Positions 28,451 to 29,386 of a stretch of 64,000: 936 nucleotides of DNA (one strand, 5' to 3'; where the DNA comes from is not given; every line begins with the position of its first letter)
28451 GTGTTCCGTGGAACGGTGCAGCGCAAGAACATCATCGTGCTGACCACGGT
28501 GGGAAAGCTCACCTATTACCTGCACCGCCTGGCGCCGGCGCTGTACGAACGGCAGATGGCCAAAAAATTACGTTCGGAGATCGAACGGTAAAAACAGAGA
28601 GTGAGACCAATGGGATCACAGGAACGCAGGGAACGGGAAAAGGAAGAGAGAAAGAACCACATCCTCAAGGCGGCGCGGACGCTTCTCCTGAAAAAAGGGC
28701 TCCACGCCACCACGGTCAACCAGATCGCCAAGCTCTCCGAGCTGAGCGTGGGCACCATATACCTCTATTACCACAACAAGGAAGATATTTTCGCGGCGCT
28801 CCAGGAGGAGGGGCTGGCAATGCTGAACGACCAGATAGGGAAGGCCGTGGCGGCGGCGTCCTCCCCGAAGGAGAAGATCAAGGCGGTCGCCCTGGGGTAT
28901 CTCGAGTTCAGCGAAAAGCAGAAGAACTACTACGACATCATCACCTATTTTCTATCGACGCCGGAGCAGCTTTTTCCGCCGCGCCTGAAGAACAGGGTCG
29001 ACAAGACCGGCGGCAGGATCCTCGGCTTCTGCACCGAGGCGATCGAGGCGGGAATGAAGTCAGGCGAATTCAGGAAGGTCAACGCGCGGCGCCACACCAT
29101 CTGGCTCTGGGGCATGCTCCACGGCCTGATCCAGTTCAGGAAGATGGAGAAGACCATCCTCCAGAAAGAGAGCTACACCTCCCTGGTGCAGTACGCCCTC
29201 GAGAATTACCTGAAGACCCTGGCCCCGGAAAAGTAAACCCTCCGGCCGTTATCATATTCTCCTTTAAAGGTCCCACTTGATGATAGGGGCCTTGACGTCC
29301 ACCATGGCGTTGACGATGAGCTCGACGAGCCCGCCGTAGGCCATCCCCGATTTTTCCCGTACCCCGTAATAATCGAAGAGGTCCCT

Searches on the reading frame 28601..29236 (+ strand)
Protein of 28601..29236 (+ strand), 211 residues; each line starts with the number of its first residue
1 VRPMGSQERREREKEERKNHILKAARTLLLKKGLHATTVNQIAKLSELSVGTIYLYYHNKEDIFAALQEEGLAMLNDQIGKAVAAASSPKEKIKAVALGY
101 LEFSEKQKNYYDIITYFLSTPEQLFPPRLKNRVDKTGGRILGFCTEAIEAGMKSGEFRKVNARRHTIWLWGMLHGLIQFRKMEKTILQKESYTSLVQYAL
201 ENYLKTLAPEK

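Call 15: search_protein_families(library=pfam, proteins=[window:28601-29236:+])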
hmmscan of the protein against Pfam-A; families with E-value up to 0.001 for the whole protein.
window:28601-29236:+ (211 aa): 3 families
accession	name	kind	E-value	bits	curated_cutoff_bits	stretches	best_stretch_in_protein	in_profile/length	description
PF00440.29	TetR_N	-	9.5e-14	51.4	24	1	21-67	1-47/47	Bacterial regulatory proteins, tetR family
PF13305.11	TetR_C_33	-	4.7e-05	24.4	26.8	1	94-180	2-81/103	Tetracyclin repressor-like, C-terminal domain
PF17932.6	TetR_C_24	-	0.00013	22.7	26.4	1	87-176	2-87/114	Tetracyclin repressor-like, C-terminal domain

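Call 25: search_protein_families(library=ncbifam, proteins=[window:28601-29236:+], max_evalue=0.01)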
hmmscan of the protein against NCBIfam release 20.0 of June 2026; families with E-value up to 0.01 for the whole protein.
window:28601-29236:+ (211 aa): 22 families
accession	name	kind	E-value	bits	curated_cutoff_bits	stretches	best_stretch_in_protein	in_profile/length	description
NF053878.1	FATransRegFadRBac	equivalog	6.8e-17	61.9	200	1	15-173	2-157/190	fatty acid metabolism transcriptional regulator FadR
TIGR03384.1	betaine_BetI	equivalog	9.6e-14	51.5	201.3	1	12-100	4-92/189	choline-binding transcriptional repressor BetI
NF001978.0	PRK00767.1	equivalog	3.9e-12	46.4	118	1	15-108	8-100/197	transcriptional regulator BetI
TIGR03613.1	RutR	equivalog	3.5e-11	43.3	368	1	9-175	1-162/202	pyrimidine utilization regulatory protein R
NF053731.1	TransRegFasRMycb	equivalog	9.9e-11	41.8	330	1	14-136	9-127/199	HTH-type transcriptional activator FasR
NF011572.0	PRK14996.1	equivalog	4.9e-09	36.3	144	1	13-61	5-53/192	TetR family transcriptional regulator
NF051852.1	efflux_TF_MtrR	exception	5.8e-09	36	280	1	13-87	7-81/205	multidrug efflux system transcriptional repressor MtrR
NF037937.1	septum_RefZ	equivalog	2.3e-08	34.2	180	1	18-119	1-104/195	forespore capture DNA-binding protein RefZ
NF007949.0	PRK10668.1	equivalog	4e-08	33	271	1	12-70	7-65/216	multidrug efflux transporter transcriptional repressor AcrR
NF007015.0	PRK09480.1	equivalog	1.3e-07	31.4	120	1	9-139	3-130/197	nucleoid occlusion factor SlmA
NF041196.1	ScbR_bind_reg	equivalog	2.5e-07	31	150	1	18-89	8-79/191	ScbR family autoregulator-binding transcription factor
NF011584.0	PRK15008.1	equivalog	1.2e-06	28.5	230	1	9-104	11-105/212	HTH-type transcriptional regulator RutR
NF033703.1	transcr_KstR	equivalog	1.6e-06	27.8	280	1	14-96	5-87/185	cholesterol catabolism transcriptional regulator KstR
NF007430.0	PRK09975.1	equivalog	4.5e-06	25.9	274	1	13-108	8-107/220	acrEF/envCD operon transcriptional regulator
NF050111.1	TransRegSACE7040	equivalog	4.8e-06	26.6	250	1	16-108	1-93/186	SACE_7040 family transcriptional regulator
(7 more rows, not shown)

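Call 49: find_homologous_proteins(query=window:28601-29236:+, max_evalue=1e-20)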
Query window:28601-29236:+ (211 aa): 92 proteins with E <= 1e-20 among 795 candidates.
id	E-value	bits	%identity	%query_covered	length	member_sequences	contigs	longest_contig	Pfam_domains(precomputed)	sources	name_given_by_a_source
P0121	2.3e-131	453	100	99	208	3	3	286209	PF00440.30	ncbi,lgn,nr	ncbi:MAG: TetR/AcrR family transcriptional regulator [Spirochaetes bacterium]|nr:TetR/AcrR family tr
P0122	7.5e-128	442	97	99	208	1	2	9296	PF00440.30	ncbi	-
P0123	6.2e-121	419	91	99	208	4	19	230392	PF00440.30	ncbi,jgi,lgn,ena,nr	ncbi:MAG TPA: TetR/AcrR family transcriptional regulator [Spirochaetota bacterium]|nr:TetR/AcrR fami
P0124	3.1e-119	414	90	99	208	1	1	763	PF00440.30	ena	-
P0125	3.9e-119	413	91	99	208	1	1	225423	PF00440.30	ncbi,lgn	-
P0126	2.6e-118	411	92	97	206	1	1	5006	PF00440.30,PF13305.12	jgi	jgi:AcrR family transcriptional regulator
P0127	7.6e-115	399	87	99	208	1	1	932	PF00440.30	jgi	jgi:AcrR family transcriptional regulator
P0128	1.6e-108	379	83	97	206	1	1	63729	PF00440.30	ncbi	-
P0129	8.3e-101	354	76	99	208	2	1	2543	PF00440.30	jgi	jgi:AcrR family transcriptional regulator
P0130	3.2e-97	342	75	99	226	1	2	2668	PF00440.30,PF13305.12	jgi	jgi:AcrR family transcriptional regulator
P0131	1.3e-94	333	75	97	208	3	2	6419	PF00440.30,PF13305.12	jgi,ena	jgi:AcrR family transcriptional regulator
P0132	1.9e-94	333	74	98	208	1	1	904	PF00440.30,PF13305.12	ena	-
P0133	1.1e-93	330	72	99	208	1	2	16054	PF00440.30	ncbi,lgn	-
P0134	4.7e-93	328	73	99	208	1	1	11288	PF00440.30,PF13305.12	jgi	jgi:AcrR family transcriptional regulator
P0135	1.9e-92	326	71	99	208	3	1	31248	PF00440.30,PF17932.7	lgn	-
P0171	7.2e-60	220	49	91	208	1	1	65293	PF00440.30,PF13305.12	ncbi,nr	ncbi:MAG: TetR/AcrR family transcriptional regulator [Desulfobacterales bacterium]|nr:TetR/AcrR fami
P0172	2.1e-59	219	53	86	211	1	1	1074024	PF00440.30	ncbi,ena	-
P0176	9.3e-59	216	48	98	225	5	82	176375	PF00440.30,PF13305.12,PF17932.7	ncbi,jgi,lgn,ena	jgi:AcrR family transcriptional regulator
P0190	1.2e-55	206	49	97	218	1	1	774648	PF00440.30,PF13305.12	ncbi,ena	-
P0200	5.2e-53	198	50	91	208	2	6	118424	PF00440.30,PF13305.12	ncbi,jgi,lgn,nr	ncbi:MAG: hypothetical protein AVO39_05160 [delta proteobacterium MLS_D]|jgi:AcrR family transcripti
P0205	4.2e-46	175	44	97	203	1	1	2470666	PF00440.30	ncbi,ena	-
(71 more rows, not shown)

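Call 50: find_encoding_contigs(protein=P0171, flank=8000, max_places=1)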
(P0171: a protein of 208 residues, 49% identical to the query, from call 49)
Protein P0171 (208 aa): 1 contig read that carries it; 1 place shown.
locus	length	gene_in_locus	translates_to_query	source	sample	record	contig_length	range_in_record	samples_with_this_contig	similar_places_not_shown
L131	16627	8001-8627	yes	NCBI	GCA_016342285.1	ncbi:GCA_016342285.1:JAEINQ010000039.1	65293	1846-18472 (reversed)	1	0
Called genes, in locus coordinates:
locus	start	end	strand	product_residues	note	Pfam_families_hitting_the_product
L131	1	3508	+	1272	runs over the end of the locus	PF02743:dCache_1, PF22673:MCP-like_PDC_1 (weak), PF00989:PAS, PF13426:PAS_9, PF00512:HisKA, PF02518:HATPase_c, PF00072:Response_reg, PF01627:Hpt, +1 more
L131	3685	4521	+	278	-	PF00106:adh_short, PF08659:KR (weak), PF23441:SDR (weak), PF13561:adh_short_C2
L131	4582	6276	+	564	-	PF02776:TPP_enzyme_N, PF00205:TPP_enzyme_M, PF02775:TPP_enzyme_C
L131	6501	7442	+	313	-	PF13593:SBF_like, PF01758:SBF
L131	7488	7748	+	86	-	-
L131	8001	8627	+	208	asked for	PF00440:TetR_N, PF13305:TetR_C_33 (weak)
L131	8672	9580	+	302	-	PF00037:Fer4, PF12797:Fer4_2 (weak), PF12837:Fer4_6 (weak), PF13237:Fer4_10, PF14697:Fer4_21 (weak), PF12838:Fer4_7 (weak), PF13187:Fer4_9, PF00881:Nitroreductase, +3 more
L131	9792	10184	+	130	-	-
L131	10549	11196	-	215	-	PF00561:Abhydrolase_1 (faint), PF12146:Hydrolase_4 (faint), PF20408:Abhydrolase_11 (faint)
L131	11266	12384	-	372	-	PF01612:DNA_pol_A_exo1, PF00570:HRDC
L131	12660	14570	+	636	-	PF02824:TGS, PF07973:tRNA_SAD, PF00587:tRNA-synt_2b, PF03129:HGTP_anticodon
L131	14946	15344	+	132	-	PF04892:VanZ-LLP1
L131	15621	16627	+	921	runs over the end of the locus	-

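Call 51: find_encoding_contigs(protein=P0200, flank=8000, max_places=1)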
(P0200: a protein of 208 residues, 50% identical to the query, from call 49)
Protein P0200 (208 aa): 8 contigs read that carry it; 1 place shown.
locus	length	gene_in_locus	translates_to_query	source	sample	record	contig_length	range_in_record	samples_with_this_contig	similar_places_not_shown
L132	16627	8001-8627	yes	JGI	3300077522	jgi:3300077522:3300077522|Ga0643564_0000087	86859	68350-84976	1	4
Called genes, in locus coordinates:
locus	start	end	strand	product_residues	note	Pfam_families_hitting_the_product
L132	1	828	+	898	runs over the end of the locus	PF01326:PPDK_N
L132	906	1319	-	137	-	PF01957:NfeD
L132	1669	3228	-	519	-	PF00501:AMP-binding, PF13193:AMP-binding_C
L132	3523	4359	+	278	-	PF00106:adh_short, PF13561:adh_short_C2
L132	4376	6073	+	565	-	PF02776:TPP_enzyme_N, PF00205:TPP_enzyme_M, PF02775:TPP_enzyme_C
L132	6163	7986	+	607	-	PF02730:AFOR_N, PF01314:AFOR_C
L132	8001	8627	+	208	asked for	PF00440:TetR_N, PF13305:TetR_C_33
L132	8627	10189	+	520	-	PF00939:Na_sulph_symp, PF03600:CitMHS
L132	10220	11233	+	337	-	PF08240:ADH_N, PF13602:ADH_zinc_N_2 (faint), PF00107:ADH_zinc_N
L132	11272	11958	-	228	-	PF08212:Lipocalin_2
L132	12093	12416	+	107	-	PF11756:YgbA_NO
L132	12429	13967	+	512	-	PF02629:CoA_binding, PF13380:CoA_binding_2, PF13607:Succ_CoA_lig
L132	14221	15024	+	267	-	PF02579:Nitro_FeMo-Co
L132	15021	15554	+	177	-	PF03773:ArsP_1 (weak)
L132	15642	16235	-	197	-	PF01980:TrmO_N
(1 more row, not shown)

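Call 52: find_encoding_contigs(protein=P0176, flank=8000, max_places=1)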
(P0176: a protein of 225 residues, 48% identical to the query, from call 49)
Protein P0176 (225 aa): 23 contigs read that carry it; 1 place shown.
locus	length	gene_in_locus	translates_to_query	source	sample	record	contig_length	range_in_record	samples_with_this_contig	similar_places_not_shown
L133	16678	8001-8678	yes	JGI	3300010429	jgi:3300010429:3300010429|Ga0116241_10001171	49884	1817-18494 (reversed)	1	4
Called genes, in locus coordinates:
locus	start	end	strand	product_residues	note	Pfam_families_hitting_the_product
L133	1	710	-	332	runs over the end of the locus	PF01551:Peptidase_M23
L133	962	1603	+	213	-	PF03692:CxxCxxCC (weak)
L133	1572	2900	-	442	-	PF18073:Zn_ribbon_LapB, PF13481:AAA_25, PF03796:DnaB_C (faint), PF06745:ATPase, PF23442:DUF7125, PF13401:AAA_22 (weak), PF13541:ChlI (weak)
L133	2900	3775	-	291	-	PF02470:MlaD, PF28544:Helical_needle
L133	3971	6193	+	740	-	PF00403:HMA, PF00122:E1-E2_ATPase, PF00702:Hydrolase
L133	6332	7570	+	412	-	PF00202:Aminotran_3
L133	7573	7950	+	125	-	PF00903:Glyoxalase, PF13669:Glyoxalase_4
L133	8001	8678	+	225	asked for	PF00440:TetR_N, PF17932:TetR_C_24 (faint), PF13305:TetR_C_33 (weak)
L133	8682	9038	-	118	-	PF01925:TauE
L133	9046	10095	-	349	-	PF06068:TIP49 (faint), PF05496:RuvB_N, PF00004:AAA, PF07728:AAA_5, PF17864:AAA_lid_4, PF05491:WHD_RuvB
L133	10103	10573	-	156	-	PF00359:PTS_EIIA_2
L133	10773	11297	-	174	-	PF14385:DUF4416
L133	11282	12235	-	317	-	PF01479:S4, PF00849:PseudoU_synth_2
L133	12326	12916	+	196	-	PF04011:LemA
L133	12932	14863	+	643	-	PF09972:DUF2207, PF20990:DUF2207_C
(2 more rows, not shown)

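Call 53: find_encoding_contigs(protein=P0205, flank=8000, max_places=1)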
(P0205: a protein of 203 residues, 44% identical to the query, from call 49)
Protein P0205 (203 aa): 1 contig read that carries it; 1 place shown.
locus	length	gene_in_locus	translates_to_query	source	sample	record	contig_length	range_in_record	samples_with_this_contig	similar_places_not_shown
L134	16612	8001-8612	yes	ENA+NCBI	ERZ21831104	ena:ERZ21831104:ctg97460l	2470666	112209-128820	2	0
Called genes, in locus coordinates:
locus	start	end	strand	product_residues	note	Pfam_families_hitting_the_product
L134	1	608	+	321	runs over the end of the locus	PF00106:adh_short, PF13561:adh_short_C2, PF23441:SDR (weak)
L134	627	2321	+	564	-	PF02776:TPP_enzyme_N, PF00205:TPP_enzyme_M, PF02775:TPP_enzyme_C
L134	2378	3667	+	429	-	PF00083:Sugar_tr, PF03137:OATP (faint), PF07690:MFS_1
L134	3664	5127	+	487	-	PF00939:Na_sulph_symp, PF03600:CitMHS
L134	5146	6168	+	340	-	PF08240:ADH_N, PF00107:ADH_zinc_N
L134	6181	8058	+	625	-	PF02730:AFOR_N, PF01314:AFOR_C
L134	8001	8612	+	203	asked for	PF00440:TetR_N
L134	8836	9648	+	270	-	PF13531:SBP_bac_11, PF12727:PBP_like (weak)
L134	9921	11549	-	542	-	PF01012:ETF, PF00766:ETF_alpha, PF01381:HTH_3 (weak), PF12844:HTH_19 (faint), PF13560:HTH_31 (weak), PF07883:Cupin_2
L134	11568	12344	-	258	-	PF01012:ETF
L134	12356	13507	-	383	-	PF02771:Acyl-CoA_dh_N, PF02770:Acyl-CoA_dh_M, PF00441:Acyl-CoA_dh_1, PF22924:ACOX_C_alpha1 (faint), PF08028:Acyl-CoA_dh_2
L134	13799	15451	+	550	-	PF00501:AMP-binding, PF13193:AMP-binding_C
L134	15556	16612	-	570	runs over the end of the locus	PF13091:PLDc_2, PF00614:PLDc (faint), PF13091:PLDc_2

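Call 56: find_encoding_contigs(protein=P0172, flank=8000, max_places=1)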
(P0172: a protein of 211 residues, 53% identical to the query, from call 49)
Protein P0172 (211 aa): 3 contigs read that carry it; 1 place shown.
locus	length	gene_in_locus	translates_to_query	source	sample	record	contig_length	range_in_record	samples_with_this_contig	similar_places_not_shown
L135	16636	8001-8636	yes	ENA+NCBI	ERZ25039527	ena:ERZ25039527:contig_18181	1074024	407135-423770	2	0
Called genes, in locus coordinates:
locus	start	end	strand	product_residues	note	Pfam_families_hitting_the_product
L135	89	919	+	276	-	PF00106:adh_short, PF08659:KR (weak), PF13561:adh_short_C2, PF23441:SDR (weak)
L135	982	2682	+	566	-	PF02776:TPP_enzyme_N, PF00205:TPP_enzyme_M, PF02775:TPP_enzyme_C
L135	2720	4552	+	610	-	PF02730:AFOR_N, PF01314:AFOR_C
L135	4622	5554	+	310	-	PF13593:SBF_like, PF01758:SBF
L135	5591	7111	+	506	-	PF00939:Na_sulph_symp, PF03600:CitMHS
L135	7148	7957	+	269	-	PF00106:adh_short, PF08659:KR, PF13561:adh_short_C2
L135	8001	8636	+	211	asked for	PF00440:TetR_N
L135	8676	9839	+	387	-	PF05684:DUF819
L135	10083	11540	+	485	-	PF00266:Aminotran_5 (weak), PF00282:Pyridoxal_deC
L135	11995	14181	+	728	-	PF00141:peroxidase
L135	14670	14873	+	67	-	PF00313:CSD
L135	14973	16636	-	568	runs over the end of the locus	PF00441:Acyl-CoA_dh_1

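Call 57: find_encoding_contigs(protein=P0190, flank=8000, max_places=1)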
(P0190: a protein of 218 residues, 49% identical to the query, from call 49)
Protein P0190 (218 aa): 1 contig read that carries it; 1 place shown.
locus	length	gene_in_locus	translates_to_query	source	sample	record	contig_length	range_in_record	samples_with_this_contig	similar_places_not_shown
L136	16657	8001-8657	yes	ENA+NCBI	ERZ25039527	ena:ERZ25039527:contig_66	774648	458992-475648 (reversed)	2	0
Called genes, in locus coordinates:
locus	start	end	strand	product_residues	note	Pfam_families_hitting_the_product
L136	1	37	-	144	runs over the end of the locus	-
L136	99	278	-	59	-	PF07927:HicA_toxin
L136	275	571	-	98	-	-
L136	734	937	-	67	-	-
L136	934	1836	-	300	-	-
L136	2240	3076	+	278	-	PF00106:adh_short, PF23441:SDR, PF13561:adh_short_C2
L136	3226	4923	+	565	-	PF02776:TPP_enzyme_N, PF00205:TPP_enzyme_M, PF02775:TPP_enzyme_C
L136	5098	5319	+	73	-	-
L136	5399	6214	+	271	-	PF00106:adh_short, PF01370:Epimerase (faint), PF08659:KR, PF13561:adh_short_C2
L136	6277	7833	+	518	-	PF00015:MCPsignal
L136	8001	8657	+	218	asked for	PF00440:TetR_N, PF13305:TetR_C_33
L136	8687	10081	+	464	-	PF01523:PmbA_TldD_1st, PF19290:PmbA_TldD_2nd, PF19289:PmbA_TldD_3rd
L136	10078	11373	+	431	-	PF01523:PmbA_TldD_1st, PF19290:PmbA_TldD_2nd (weak), PF19289:PmbA_TldD_3rd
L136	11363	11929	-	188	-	PF14196:ATC_hydrolase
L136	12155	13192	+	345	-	PF00478:IMPDH, PF03060:NMO, PF01070:FMN_dh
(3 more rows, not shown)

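Call 72: search_solved_structures(query=P0121, max_evalue=0.00001, show_alignments=2)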
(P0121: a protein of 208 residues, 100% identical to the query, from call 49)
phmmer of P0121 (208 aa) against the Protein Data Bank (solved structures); distinct sequences matched with E-value up to 0.00001: 35.
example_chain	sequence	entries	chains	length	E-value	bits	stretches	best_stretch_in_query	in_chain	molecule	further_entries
5gp9_A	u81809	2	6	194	1.3e-10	44.6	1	11-170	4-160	Transcriptional regulator (TetR/AcrR family)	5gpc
3f1b_A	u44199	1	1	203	1.9e-10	44.1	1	12-128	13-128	TetR-like transcriptional regulator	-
5gpa_A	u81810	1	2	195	3e-10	43.4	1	11-104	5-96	Transcriptional regulator (TetR/AcrR family)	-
3whb_A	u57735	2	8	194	7.4e-10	42.2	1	10-155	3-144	Fatty acid metabolism regulator protein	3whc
1vi0_A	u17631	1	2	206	7.8e-10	42.1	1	10-155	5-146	transcriptional regulator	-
3lwj_A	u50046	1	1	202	8.4e-09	38.7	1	8-158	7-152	Putative TetR-family transcriptional regulator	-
3mvp_A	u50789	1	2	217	2.2e-08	37.3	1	6-66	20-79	TetR/AcrR transcriptional regulator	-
3ang_C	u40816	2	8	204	2.6e-08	37.1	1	7-119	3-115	Transcriptional repressor, TetR family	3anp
8sv6_A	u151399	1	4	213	4.7e-08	36.3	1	13-111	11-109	Fatty acid metabolism regulator protein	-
8svd_A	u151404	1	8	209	7.3e-08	35.7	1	13-113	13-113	DarR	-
8sua_A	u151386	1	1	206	8.2e-08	35.5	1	13-113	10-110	DarR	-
8t5y_A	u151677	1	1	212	1.1e-07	35.1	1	11-111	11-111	DarR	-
1rkt_A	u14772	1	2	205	1.8e-07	34.4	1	8-71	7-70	protein yfiR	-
8suk_A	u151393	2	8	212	2.1e-07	34.2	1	11-111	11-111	DarR | TetR/AcrR family transcriptional regulator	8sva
4me9_A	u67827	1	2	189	2.1e-07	34.1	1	14-161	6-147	Transcriptional regulator, TetR family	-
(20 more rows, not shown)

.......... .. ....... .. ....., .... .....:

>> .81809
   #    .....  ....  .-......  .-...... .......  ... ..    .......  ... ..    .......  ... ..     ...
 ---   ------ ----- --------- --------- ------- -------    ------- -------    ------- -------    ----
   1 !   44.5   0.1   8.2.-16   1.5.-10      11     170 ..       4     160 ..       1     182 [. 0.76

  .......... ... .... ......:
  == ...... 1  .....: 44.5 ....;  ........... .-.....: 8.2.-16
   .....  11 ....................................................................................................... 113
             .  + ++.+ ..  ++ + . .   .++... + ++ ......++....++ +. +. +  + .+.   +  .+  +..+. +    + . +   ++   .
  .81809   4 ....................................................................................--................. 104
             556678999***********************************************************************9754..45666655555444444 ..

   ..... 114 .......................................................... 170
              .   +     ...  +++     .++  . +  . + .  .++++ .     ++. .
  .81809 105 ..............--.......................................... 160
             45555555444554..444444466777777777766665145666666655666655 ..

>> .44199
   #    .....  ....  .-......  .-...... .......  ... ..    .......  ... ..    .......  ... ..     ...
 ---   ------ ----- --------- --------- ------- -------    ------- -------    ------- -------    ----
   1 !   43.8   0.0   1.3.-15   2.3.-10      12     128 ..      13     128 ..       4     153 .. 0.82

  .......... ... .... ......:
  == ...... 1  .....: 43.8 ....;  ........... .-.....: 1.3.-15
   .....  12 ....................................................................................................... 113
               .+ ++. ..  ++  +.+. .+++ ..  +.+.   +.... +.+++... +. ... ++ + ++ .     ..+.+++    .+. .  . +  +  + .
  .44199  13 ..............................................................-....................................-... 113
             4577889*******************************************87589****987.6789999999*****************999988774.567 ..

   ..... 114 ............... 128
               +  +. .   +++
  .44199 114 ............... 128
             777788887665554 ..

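Call 75: find_encoding_contigs(protein=P0121, flank=1000, max_places=3)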
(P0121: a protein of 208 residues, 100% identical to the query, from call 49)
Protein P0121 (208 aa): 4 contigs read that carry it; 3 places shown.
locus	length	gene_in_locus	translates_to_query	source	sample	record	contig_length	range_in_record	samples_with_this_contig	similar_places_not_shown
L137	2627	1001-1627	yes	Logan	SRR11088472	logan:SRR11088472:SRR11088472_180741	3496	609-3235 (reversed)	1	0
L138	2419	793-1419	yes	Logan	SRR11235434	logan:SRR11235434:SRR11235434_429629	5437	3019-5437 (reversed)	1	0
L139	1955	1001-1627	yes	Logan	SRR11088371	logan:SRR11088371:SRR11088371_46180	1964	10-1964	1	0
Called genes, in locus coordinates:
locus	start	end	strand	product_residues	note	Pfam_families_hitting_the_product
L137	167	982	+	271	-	PF23441:SDR, PF00106:adh_short, PF08659:KR, PF13561:adh_short_C2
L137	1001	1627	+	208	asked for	PF00440:TetR_N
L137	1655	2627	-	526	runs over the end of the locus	?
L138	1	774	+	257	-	?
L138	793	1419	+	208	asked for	PF00440:TetR_N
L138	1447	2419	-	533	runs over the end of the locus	PF13237:Fer4_10 (faint), PF13183:Fer4_8, PF13534:Fer4_17 (weak), PF02754:CCG (weak)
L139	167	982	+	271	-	PF23441:SDR, PF00106:adh_short, PF08659:KR, PF13561:adh_short_C2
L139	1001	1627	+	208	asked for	PF00440:TetR_N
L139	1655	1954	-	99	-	?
